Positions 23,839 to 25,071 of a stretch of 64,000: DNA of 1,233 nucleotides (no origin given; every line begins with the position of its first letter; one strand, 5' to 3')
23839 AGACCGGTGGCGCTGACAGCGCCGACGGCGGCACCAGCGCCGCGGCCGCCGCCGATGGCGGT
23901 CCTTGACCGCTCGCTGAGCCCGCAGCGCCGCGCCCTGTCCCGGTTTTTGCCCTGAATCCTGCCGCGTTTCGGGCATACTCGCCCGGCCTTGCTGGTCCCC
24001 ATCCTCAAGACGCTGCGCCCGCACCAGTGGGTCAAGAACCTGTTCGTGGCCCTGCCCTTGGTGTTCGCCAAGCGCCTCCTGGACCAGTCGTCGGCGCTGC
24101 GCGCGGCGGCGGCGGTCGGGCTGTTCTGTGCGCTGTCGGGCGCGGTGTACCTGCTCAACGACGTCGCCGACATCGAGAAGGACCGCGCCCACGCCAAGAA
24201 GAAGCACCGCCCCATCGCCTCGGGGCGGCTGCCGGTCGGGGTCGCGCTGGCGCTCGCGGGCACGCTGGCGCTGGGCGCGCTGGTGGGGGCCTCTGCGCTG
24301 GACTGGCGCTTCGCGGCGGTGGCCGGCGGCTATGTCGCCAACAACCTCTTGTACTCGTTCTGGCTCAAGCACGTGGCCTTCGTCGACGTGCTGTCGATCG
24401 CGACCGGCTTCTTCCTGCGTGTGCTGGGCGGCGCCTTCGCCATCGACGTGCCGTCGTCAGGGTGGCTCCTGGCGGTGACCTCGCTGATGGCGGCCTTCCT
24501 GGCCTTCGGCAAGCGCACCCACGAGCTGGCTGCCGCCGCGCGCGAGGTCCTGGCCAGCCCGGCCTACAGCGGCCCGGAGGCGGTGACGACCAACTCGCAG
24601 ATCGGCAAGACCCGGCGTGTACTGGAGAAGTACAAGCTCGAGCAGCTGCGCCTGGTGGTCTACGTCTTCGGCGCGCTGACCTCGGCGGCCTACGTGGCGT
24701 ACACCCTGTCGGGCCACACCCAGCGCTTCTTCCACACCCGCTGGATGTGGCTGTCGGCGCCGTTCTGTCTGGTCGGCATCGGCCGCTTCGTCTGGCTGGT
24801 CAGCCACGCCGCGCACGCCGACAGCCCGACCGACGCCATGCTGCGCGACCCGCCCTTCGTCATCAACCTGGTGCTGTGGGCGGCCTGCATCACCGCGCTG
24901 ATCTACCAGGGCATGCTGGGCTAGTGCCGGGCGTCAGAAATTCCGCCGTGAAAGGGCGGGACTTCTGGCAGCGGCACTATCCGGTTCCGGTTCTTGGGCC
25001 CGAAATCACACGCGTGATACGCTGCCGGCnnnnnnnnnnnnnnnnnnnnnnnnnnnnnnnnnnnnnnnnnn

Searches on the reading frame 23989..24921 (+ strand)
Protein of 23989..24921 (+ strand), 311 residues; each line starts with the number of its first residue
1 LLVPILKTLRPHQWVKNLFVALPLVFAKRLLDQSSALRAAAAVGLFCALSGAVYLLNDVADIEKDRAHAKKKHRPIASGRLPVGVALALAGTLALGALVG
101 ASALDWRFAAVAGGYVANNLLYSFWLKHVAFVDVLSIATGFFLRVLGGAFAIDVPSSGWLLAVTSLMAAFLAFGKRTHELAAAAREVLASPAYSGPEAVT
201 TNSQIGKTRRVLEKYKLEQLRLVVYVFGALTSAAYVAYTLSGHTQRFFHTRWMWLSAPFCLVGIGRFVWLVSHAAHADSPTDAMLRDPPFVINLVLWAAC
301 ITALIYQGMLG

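Call 5: search_protein_families(library=pfam, proteins=[window:23989-24921:+], max_evalue=0.1)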
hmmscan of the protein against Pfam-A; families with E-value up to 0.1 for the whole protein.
window:23989-24921:+ (311 aa): 2 families
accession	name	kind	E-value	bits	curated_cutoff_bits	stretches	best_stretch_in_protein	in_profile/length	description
PF01040.23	UbiA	-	2.9e-20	73.1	34.2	1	34-171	18-152/250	UbiA prenyltransferase family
PF20599.3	DUF6796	-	0.016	15.3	26.9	0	222-284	147-206/225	Family of unknown function (DUF6796)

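Call 6: search_protein_families(library=ncbifam, proteins=[window:23989-24921:+], max_evalue=0.1)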
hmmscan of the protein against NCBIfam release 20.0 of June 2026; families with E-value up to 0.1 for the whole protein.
window:23989-24921:+ (311 aa): 15 families
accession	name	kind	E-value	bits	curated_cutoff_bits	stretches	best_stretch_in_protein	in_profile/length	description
NF008977.0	PRK12324.1-2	equivalog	1.8e-62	211.4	234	2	1-181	1-181/297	decaprenyl-phosphate phosphoribosyltransferase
NF008978.0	PRK12324.1-4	equivalog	3.2e-59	200.5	207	1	5-306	35-320/322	decaprenyl-phosphate phosphoribosyltransferase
NF006088.0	PRK08238.1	equivalog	1.9e-51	175.2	351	1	5-294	195-469/482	UbiA family prenyltransferase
NF008976.0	PRK12324.1-1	equivalog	1.7e-39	136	474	1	4-306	20-304/306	decaprenyl-phosphate phosphoribosyltransferase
NF009523.0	PRK12884.1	equivalog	5.2e-12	45.5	269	1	4-167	6-166/279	prenyltransferase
NF045897.1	SCO3242_trans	equivalog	3.7e-09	36.6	260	1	32-210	30-193/287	SCO3242 family prenyltransferase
NF035940.1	prenyl_rel_EboC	equivalog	2.6e-07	30.3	250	1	50-138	52-138/292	UbiA-like protein EboC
TIGR01473.1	cyoE_ctaB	equivalog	2.7e-07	30.6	210.3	1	24-134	23-134/281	heme o synthase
TIGR01474.1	ubiA_proteo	equivalog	5.8e-06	26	275.45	1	3-111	2-115/282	4-hydroxybenzoate octaprenyltransferase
NF009521.0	PRK12882.1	equivalog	8e-06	25.3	296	1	26-139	30-139/280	geranylgeranylglycerol-phosphate geranylgeranyltransferase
NF003349.0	PRK04375.1-2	equivalog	0.0003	20.1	246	1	27-130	51-154/318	heme o synthase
NF009522.0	PRK12883.1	equivalog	0.0018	17.8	353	1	36-162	39-160/279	geranylgeranylglycerol-phosphate geranylgeranyltransferase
NF005742.0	PRK07566.1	equivalog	0.0095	15.1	313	1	49-123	78-150/315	chlorophyll synthase ChlG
NF009609.0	PRK13106.1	equivalog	0.033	13.6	349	1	17-152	26-163/301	prenyltransferase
TIGR00856.1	pyrC_dimer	equivalog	0.039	12.9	292.95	1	163-232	64-138/341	dihydroorotase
